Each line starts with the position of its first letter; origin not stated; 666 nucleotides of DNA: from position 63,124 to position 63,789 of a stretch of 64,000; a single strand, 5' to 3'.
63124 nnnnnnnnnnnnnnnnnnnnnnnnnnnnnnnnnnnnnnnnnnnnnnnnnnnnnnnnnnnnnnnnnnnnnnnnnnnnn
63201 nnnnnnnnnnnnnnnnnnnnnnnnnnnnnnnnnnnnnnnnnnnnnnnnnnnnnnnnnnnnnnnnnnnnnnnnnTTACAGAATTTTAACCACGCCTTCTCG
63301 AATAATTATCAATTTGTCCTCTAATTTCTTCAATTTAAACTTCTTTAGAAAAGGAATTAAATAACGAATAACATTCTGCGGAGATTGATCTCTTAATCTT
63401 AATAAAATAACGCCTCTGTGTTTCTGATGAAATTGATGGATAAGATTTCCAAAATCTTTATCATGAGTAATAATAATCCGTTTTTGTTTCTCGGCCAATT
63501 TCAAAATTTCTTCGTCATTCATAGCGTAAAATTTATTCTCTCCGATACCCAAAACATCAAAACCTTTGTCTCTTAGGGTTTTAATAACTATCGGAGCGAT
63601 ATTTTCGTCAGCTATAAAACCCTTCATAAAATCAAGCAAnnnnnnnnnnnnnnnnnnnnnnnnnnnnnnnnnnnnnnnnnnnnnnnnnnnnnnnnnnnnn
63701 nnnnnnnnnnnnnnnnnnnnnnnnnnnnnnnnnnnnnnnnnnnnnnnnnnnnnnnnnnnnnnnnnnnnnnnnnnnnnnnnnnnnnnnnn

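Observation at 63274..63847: DUF433/DUF5615 toxin-antitoxin-like pair wedged between rpsG and fusA in the str operon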

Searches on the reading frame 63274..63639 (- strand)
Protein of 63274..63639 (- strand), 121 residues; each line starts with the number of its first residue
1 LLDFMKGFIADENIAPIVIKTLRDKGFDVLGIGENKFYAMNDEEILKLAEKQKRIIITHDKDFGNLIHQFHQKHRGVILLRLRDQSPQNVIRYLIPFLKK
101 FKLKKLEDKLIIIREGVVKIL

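Call 3: search_protein_families(library=pfam, proteins=[window:63274-63639:-], max_evalue=1)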
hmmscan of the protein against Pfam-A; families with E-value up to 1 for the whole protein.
window:63274-63639:- (121 aa): 6 families
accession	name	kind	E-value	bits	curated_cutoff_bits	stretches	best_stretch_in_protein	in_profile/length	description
PF18480.7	DUF5615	-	8.2e-24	84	23.8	1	8-114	3-108/110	Domain of unknown function (DUF5615)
PF01927.22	Mut7-C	-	3.4e-06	27.7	23.3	1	7-95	2-77/146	Mut7-C RNAse domain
PF18478.7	PIN_10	-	5e-06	27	26.2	1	8-68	3-67/84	PIN like domain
PF24070.1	T4_MRH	-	0.038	14.3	24.4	1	18-69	72-120/144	T4 MRH-like protein family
PF21579.3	PabTrmU54_TRAM_dom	-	0.095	13.1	27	1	18-58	4-45/56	tRNA (uracil(54)-C(5))-methyltransferase, TRAM domain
PF01936.24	NYN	-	0.12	13.4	24.2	1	52-87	95-131/145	NYN domain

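Call 4: search_protein_families(library=ncbifam, proteins=[window:63274-63639:-], max_evalue=1)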
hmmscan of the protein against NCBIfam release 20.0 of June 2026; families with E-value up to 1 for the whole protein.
window:63274-63639:- (121 aa): 0 families

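Call 10: find_encoding_contigs(protein=window:63274-63639:-, flank=10000, max_places=10)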
Protein window:63274-63639:- (121 aa): no gene with exactly this product is on record in the collection.

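Call 27: find_homologous_proteins(query=window:63274-63627:-)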
Query window:63274-63627:- (117 aa): 143 proteins with E <= 0.001 among 146 candidates; the best 120 are listed.
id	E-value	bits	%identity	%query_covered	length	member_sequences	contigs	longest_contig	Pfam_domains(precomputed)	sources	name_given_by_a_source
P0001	3.8e-68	244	100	100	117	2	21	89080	PF01927.23,PF18480.8,PF18478.8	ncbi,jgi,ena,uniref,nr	ncbi:MAG: hypothetical protein A3A94_02435 [Candidatus Portnoybacteria bacterium RIFCSPLOWO2_01_FULL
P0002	2.3e-60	219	90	100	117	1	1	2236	PF01927.23,PF18480.8,PF18478.8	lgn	-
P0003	2.0e-41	158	64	99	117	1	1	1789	PF01927.23,PF18480.8,PF18478.8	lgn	-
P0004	2.7e-38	148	61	100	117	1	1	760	PF18480.8,PF18478.8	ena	-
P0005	6.9e-38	147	62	99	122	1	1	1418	PF18480.8,PF18478.8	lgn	-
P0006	9.9e-38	146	60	100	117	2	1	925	PF18480.8,PF18478.8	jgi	-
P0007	1.1e-37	146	62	100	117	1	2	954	PF01927.23,PF18480.8,PF18478.8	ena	-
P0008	1.1e-37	146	61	100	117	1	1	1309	PF18480.8,PF18478.8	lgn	-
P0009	1.9e-37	145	60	100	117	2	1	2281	PF01927.23,PF18480.8,PF18478.8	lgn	-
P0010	2.0e-37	145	62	100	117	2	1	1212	PF01927.23,PF18480.8,PF18478.8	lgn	-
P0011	4.2e-37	144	58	100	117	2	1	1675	PF01927.23,PF18480.8,PF18478.8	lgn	-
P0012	4.3e-37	144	61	97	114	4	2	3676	PF18480.8,PF18478.8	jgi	-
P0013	5.0e-37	144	62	100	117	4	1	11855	PF18480.8,PF18478.8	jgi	-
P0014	5.0e-37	144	61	100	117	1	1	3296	PF18480.8,PF18478.8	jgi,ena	-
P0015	5.5e-37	144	59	100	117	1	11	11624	PF18480.8,PF18478.8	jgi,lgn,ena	-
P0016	5.9e-37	144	61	100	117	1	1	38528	PF18480.8,PF18478.8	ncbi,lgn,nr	ncbi:MAG: DUF5615 family PIN-like protein [bacterium]|nr:DUF5615 family PIN-like protein [bacterium]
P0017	2.4e-36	142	62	99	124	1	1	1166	PF01927.23,PF18480.8,PF18478.8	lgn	-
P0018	3.0e-36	142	61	97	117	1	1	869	PF18480.8,PF18478.8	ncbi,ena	-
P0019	5.3e-36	141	60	100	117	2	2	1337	PF18480.8,PF18478.8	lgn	-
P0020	5.4e-36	141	63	99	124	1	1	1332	PF18480.8,PF18478.8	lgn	-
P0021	5.7e-36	141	62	100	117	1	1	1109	PF18480.8,PF18478.8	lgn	-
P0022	6.8e-36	140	61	100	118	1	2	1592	PF18480.8,PF18478.8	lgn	-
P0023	6.9e-36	140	56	100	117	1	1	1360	PF18480.8,PF18478.8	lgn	-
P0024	7.8e-36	140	57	100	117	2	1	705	PF18480.8,PF18478.8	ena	-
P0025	9.1e-36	140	58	100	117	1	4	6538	PF01927.23,PF18480.8,PF18478.8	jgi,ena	-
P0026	9.4e-36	140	58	100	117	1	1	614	PF18480.8,PF18478.8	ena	-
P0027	9.9e-36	140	61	100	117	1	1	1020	PF18480.8,PF18478.8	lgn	-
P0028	1.2e-35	140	62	99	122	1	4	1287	PF18480.8,PF18478.8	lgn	-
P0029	2.2e-35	139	61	97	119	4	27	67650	PF18480.8,PF18478.8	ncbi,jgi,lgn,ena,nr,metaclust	ncbi:MAG: hypothetical protein COZ91_01035 [Candidatus Nealsonbacteria bacterium CG_4_8_14_3_um_filt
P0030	2.8e-35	138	61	97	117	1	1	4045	PF18480.8,PF18478.8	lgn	-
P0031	5.3e-35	138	58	97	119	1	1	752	PF01927.23,PF18480.8,PF18478.8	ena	-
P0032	5.6e-35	138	57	100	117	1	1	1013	PF18480.8,PF18478.8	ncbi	-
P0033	5.6e-35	137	57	100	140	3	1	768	PF18480.8,PF18478.8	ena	-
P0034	1.2e-34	136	56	100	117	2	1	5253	PF18480.8,PF18478.8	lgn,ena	-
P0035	1.3e-34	136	56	100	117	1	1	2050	PF18480.8,PF18478.8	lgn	-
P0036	2.0e-34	136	58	100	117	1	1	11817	PF18480.8,PF18478.8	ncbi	ncbi:MAG: DUF5615 family PIN-like protein [Patescibacteria group bacterium]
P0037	4.0e-34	135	56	100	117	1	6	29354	PF18480.8,PF18478.8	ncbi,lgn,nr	ncbi:MAG: DUF5615 family PIN-like protein [Candidatus Nealsonbacteria bacterium]|nr:DUF5615 family P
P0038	5.4e-34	134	56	99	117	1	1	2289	PF18480.8,PF18478.8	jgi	jgi:predicted nuclease of predicted toxin-antitoxin system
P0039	8.0e-34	134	59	99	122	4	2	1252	PF18480.8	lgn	-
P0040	8.3e-34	134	56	100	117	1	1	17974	PF18480.8,PF18478.8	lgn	-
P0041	9.1e-34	134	56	100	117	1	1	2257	PF18480.8,PF18478.8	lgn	-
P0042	1.9e-33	133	59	100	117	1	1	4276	PF18480.8,PF18478.8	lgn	-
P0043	3.0e-33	132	55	97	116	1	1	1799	PF18480.8,PF18478.8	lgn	-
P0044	9.2e-32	127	56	100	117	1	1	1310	PF18480.8,PF18478.8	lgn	-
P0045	1.2e-31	127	55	97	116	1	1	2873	PF18480.8,PF18478.8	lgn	-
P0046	5.0e-28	115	52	100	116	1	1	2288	PF18480.8,PF18478.8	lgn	-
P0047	1.1e-27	114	61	82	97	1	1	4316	PF18480.8,PF18478.8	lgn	-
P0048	7.4e-27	111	50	100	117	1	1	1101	PF18480.8,PF18478.8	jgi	-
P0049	7.3e-26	108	52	95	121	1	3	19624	PF18480.8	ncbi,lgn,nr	ncbi:DUF5615 family PIN-like protein [Patescibacteria group bacterium]|nr:DUF5615 family PIN-like pr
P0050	6.2e-23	99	44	100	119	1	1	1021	PF18480.8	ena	-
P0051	6.1e-22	96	46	97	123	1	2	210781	PF01927.23,PF18480.8,PF18478.8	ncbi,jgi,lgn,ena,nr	ncbi:MAG: hypothetical protein CVT88_01865 [Candidatus Altiarchaeales archaeon HGW-Altiarchaeales-1]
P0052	2.2e-18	84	45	97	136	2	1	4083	PF01927.23,PF18480.8,PF18478.8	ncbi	-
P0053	3.9e-18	83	46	97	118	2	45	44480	PF18480.8,PF18478.8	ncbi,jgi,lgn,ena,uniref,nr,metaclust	ncbi:MAG: hypothetical protein A2W52_01550 [Candidatus Taylorbacteria bacterium RIFCSPHIGHO2_02_49_2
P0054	6.6e-18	83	44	97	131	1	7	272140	PF01927.23,PF18480.8,PF18478.8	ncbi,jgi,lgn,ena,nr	ncbi:MAG TPA: DUF5615 family PIN-like protein [Planctomycetota bacterium]|nr:DUF5615 family PIN-like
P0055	5.1e-17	80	46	97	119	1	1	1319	PF01927.23,PF18480.8,PF18478.8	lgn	-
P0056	7.0e-17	79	42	97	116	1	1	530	PF18480.8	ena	-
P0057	1.6e-16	78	41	97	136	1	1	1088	PF01927.23,PF18480.8,PF18478.8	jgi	-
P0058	2.0e-16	78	44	97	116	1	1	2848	PF01927.23,PF18480.8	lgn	-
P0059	3.4e-16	77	44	96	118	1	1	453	PF01927.23,PF18480.8,PF18478.8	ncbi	-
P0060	5.9e-16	76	45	97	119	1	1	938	PF01927.23,PF18480.8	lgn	-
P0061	8.2e-16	76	41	88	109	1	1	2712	PF01927.23,PF18480.8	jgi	jgi:predicted nuclease of predicted toxin-antitoxin system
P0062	6.4e-15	73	40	97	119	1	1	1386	PF01927.23,PF18480.8,PF18478.8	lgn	-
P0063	8.2e-15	73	43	81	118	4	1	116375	PF18480.8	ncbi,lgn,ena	-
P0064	9.9e-15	72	36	97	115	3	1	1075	PF01927.23,PF18480.8,PF18478.8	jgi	-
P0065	1.0e-14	72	39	96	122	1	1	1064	PF01927.23,PF18480.8,PF18478.8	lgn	-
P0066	1.2e-14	72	38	96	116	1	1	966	PF18480.8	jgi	jgi:predicted nuclease of predicted toxin-antitoxin system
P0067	1.3e-14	72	40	96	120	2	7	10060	PF18480.8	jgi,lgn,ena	-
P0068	1.3e-14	72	48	79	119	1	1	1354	PF01927.23,PF18480.8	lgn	-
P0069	1.4e-14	72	44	97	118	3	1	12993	PF18480.8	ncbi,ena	-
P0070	1.9e-14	71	40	97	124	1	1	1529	PF01927.23,PF18480.8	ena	-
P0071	2.3e-14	71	46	81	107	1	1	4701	PF18480.8,PF18478.8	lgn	-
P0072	2.4e-14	71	39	97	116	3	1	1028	PF01927.23,PF18480.8,PF18478.8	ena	-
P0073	3.3e-14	71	43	97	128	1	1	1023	PF18480.8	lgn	-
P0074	3.4e-14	71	40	97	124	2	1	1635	PF01927.23,PF18480.8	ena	-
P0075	3.7e-14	70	38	96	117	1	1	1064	PF18480.8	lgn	-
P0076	4.0e-14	70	42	96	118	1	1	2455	PF01927.23,PF18480.8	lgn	-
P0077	5.8e-14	70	52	70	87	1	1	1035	PF01927.23,PF18480.8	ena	-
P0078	7.0e-14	70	40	97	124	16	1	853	PF01927.23,PF18480.8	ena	-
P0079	8.2e-14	69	35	97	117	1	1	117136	PF18480.8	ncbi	-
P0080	9.0e-14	69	38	96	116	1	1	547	PF18480.8,PF18478.8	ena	-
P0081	4.9e-13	67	35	97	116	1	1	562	PF01927.23,PF18480.8,PF18478.8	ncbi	-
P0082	8.2e-13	66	37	97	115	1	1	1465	PF18480.8,PF18478.8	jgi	jgi:predicted nuclease of predicted toxin-antitoxin system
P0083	8.3e-13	66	51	67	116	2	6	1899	PF01927.23,PF18480.8,PF18478.8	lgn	-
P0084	1.1e-12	66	38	97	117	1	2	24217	PF01927.23,PF18480.8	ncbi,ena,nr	ncbi:MAG: DUF5615 family PIN-like protein [Candidatus Omnitrophica bacterium]|nr:DUF5615 family PIN-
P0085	1.2e-12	66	44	97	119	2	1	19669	PF18480.8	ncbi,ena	-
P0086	1.6e-12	65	36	97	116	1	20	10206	PF18480.8,PF18478.8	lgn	-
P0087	1.9e-12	65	39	97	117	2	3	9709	PF01927.23,PF18480.8,PF18478.8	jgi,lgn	-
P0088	2.6e-12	64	37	96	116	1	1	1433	PF18480.8,PF18478.8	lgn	-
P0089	3.0e-12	64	35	97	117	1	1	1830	PF01927.23,PF18480.8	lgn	-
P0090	3.4e-12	64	37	96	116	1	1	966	PF18480.8,PF18478.8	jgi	jgi:predicted nuclease of predicted toxin-antitoxin system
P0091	3.8e-12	64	41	97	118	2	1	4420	PF18480.8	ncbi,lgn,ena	-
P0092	4.5e-12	64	40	97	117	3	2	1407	PF18480.8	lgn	-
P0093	5.0e-12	64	39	97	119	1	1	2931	PF18480.8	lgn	-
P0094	8.5e-12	63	40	97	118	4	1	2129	PF18480.8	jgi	-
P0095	1.0e-11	63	42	79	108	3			PF18480.8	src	-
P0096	1.2e-11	62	44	74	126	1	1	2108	PF18480.8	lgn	-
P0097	1.2e-11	62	36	97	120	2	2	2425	PF01927.23,PF18480.8,PF18478.8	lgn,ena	-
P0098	1.5e-11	62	42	79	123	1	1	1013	PF18480.8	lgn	-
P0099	2.4e-11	61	46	79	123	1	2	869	PF18480.8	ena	-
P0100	4.5e-11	61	39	97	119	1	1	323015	PF18480.8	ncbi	-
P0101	5.7e-11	60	49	67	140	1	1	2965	PF18480.8,PF18478.8,PF02518.32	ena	-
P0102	8.1e-11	60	40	80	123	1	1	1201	PF18480.8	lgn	-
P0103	8.7e-11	60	41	74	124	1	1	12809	PF18480.8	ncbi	-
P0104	1.2e-10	59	39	97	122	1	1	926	PF18480.8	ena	-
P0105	1.3e-10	59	35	83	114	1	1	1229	PF18480.8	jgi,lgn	jgi:predicted nuclease of predicted toxin-antitoxin system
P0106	1.8e-10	59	38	78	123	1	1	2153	PF18480.8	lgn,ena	-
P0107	2.2e-10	58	41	97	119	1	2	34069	PF18480.8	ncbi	-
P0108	2.6e-10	58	47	62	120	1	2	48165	PF18480.8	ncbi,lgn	-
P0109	3.4e-10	58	44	64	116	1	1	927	PF18480.8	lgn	-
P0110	4.9e-10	57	35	97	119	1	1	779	PF01927.23,PF18480.8,PF18478.8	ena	-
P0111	6.4e-10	57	43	68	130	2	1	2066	PF18480.8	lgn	-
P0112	1.7e-9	55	38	83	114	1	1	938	PF18480.8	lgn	-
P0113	2.2e-9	55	35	97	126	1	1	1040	PF01927.23,PF18480.8,PF18478.8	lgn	-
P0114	2.5e-9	55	35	83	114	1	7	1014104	PF18480.8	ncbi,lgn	-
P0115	3.0e-9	55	44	65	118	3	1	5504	PF18480.8,PF18478.8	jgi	-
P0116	3.2e-9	55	37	97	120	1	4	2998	PF01927.23,PF18480.8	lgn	-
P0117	3.7e-9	54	35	83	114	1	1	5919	PF18480.8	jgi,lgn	-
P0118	4.1e-9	54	34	79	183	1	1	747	PF18480.8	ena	-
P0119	4.7e-9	54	32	99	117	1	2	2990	PF18480.8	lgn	-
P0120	4.8e-9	54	40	74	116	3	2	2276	PF18480.8,PF18478.8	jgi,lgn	jgi:predicted nuclease of predicted toxin-antitoxin system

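Call 28: find_encoding_contigs(protein=P0002, flank=3000, max_places=3)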
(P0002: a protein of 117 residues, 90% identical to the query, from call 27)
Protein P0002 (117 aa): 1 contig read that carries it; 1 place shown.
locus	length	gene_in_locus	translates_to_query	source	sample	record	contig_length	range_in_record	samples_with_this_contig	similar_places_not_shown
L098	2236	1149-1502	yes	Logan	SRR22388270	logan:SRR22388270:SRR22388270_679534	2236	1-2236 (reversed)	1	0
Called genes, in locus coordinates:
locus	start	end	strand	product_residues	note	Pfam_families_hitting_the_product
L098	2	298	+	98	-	?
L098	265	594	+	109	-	PF22600:MTPAP-like_central (weak), PF18765:Polbeta, PF01909:NTP_transf_2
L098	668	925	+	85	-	-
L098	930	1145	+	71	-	PF04255:DUF433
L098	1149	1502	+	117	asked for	PF01927:Mut7-C (weak), PF18478:PIN_10, PF18480:DUF5615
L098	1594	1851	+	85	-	-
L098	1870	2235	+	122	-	?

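Call 29: find_encoding_contigs(protein=P0016, flank=4000, max_places=2)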
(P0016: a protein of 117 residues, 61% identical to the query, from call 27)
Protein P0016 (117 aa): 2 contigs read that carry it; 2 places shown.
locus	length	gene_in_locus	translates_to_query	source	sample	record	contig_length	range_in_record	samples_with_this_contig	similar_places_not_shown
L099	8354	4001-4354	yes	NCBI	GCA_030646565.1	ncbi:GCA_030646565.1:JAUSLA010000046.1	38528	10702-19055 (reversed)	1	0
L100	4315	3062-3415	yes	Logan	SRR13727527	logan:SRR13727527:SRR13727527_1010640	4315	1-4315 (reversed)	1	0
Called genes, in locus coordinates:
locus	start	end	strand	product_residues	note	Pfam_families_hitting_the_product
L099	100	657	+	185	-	PF10502:Peptidase_S26, PF00717:Peptidase_S24 (weak)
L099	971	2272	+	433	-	PF01409:tRNA-synt_2d (faint), PF13393:tRNA-synt_His, PF00587:tRNA-synt_2b, PF03129:HGTP_anticodon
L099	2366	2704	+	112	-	PF11969:DcpS_C, PF01230:HIT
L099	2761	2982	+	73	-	-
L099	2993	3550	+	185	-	PF09424:YqeY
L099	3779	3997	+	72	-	PF04255:DUF433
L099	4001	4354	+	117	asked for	PF18478:PIN_10, PF18480:DUF5615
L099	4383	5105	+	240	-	-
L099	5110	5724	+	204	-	PF02130:YbeY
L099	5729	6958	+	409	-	PF11104:PilM_2 (faint), PF02491:SHS2_FTSA, PF06723:MreB_Mbl, PF14450:FtsA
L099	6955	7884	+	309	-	PF00091:Tubulin, PF12327:FtsZ_C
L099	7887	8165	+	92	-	-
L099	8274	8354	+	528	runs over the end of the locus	PF13567:DUF4131, PF03772:Competence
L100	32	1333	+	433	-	PF01409:tRNA-synt_2d (faint), PF13393:tRNA-synt_His, PF00587:tRNA-synt_2b, PF03129:HGTP_anticodon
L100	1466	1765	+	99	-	PF01230:HIT, PF11969:DcpS_C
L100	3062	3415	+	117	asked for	PF18478:PIN_10, PF18480:DUF5615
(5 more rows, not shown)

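Call 30: find_encoding_contigs(protein=P0029, flank=4000, max_places=3)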
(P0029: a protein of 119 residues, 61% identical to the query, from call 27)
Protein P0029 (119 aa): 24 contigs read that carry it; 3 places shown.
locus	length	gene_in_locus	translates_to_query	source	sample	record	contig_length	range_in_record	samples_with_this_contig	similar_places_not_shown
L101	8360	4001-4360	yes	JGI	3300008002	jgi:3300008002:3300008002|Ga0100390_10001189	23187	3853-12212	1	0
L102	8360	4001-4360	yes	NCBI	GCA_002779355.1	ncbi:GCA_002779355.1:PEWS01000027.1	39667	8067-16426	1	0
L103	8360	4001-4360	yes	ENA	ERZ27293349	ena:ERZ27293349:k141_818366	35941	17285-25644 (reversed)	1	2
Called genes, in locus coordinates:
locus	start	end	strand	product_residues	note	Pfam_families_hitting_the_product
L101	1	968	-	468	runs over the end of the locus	PF00224:PK, PF02887:PK_C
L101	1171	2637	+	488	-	PF00091:Tubulin, PF12327:FtsZ_C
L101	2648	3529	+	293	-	PF01256:Carb_kinase, PF02110:HK (weak)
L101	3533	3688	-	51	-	-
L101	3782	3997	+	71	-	PF04255:DUF433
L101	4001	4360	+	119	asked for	PF18478:PIN_10, PF18480:DUF5615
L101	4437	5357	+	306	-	PF00890:FAD_binding_2 (faint), PF01134:GIDA (faint), PF01266:DAO (faint), PF03486:HI0933_like (faint), PF07992:Pyr_redox_2, PF12831:FAD_oxidored (weak), PF13738:Pyr_redox_3, PF00070:Pyr_redox (weak), +1 more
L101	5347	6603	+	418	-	PF03952:Enolase_N, PF00113:Enolase_C, PF13378:MR_MLE_C (weak)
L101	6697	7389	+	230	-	PF01797:Y1_Tnp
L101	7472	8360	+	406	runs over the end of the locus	PF01676:Metalloenzyme, PF10143:PhosphMutase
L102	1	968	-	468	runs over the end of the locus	PF00224:PK, PF02887:PK_C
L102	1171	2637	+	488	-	PF00091:Tubulin, PF12327:FtsZ_C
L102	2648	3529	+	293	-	PF01256:Carb_kinase, PF02110:HK (weak)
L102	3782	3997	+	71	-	PF04255:DUF433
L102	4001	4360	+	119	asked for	PF18478:PIN_10, PF18480:DUF5615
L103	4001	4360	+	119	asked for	PF18478:PIN_10, PF18480:DUF5615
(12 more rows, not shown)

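Call 31: find_encoding_contigs(protein=P0037, flank=4000, max_places=2)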
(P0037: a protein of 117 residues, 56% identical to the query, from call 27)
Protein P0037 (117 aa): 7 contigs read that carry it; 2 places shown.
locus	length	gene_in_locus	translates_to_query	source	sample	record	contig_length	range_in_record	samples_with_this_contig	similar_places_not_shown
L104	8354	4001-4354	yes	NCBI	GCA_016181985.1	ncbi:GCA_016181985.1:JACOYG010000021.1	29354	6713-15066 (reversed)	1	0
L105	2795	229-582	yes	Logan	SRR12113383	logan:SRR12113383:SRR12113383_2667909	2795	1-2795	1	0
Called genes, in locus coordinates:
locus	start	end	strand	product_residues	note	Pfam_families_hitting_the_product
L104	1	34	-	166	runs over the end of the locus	-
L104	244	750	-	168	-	PF01195:Pept_tRNA_hydro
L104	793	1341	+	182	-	PF10502:Peptidase_S26, PF00717:Peptidase_S24 (weak)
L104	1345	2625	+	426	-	PF13393:tRNA-synt_His, PF00587:tRNA-synt_2b, PF03129:HGTP_anticodon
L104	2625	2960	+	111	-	PF11969:DcpS_C, PF01230:HIT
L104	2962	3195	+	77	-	-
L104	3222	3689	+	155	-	PF09424:YqeY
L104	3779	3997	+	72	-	PF04255:DUF433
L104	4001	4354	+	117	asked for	PF18478:PIN_10 (weak), PF18480:DUF5615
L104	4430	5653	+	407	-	PF11104:PilM_2 (faint), PF02491:SHS2_FTSA, PF06723:MreB_Mbl, PF06277:EutA (faint), PF14450:FtsA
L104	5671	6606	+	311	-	PF00091:Tubulin, PF12327:FtsZ_C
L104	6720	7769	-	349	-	PF00078:RVT_1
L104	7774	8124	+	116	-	PF22296:bAvd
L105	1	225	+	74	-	?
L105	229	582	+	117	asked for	PF18478:PIN_10 (weak), PF18480:DUF5615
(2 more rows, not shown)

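Call 33: search_protein_families(library=pfam, proteins=[L098:668-925:+], max_evalue=0.01)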
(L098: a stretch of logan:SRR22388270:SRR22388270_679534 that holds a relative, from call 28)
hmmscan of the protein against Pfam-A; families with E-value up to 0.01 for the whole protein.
L098:668-925:+ (85 aa): 1 family
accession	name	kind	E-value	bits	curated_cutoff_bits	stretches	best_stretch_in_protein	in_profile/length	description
PF03070.21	TENA_THI-4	-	0.0087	16.3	22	1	25-83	66-125/210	TENA/THI-4/PQQC family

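Call 34: search_solved_structures(query=window:63274-63627:-, max_evalue=1, show_alignments=2)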
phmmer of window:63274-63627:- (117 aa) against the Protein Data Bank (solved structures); distinct sequences matched with E-value up to 1: 2.
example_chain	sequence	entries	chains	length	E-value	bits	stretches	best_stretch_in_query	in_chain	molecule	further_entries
3ceu_A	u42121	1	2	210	0.051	16.8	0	14-58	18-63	Thiamine phosphate pyrophosphorylase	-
6l4u_5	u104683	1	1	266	0.18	15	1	20-95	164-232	Fucoxanthin chlorophyll a/c-binding protein Lhcr11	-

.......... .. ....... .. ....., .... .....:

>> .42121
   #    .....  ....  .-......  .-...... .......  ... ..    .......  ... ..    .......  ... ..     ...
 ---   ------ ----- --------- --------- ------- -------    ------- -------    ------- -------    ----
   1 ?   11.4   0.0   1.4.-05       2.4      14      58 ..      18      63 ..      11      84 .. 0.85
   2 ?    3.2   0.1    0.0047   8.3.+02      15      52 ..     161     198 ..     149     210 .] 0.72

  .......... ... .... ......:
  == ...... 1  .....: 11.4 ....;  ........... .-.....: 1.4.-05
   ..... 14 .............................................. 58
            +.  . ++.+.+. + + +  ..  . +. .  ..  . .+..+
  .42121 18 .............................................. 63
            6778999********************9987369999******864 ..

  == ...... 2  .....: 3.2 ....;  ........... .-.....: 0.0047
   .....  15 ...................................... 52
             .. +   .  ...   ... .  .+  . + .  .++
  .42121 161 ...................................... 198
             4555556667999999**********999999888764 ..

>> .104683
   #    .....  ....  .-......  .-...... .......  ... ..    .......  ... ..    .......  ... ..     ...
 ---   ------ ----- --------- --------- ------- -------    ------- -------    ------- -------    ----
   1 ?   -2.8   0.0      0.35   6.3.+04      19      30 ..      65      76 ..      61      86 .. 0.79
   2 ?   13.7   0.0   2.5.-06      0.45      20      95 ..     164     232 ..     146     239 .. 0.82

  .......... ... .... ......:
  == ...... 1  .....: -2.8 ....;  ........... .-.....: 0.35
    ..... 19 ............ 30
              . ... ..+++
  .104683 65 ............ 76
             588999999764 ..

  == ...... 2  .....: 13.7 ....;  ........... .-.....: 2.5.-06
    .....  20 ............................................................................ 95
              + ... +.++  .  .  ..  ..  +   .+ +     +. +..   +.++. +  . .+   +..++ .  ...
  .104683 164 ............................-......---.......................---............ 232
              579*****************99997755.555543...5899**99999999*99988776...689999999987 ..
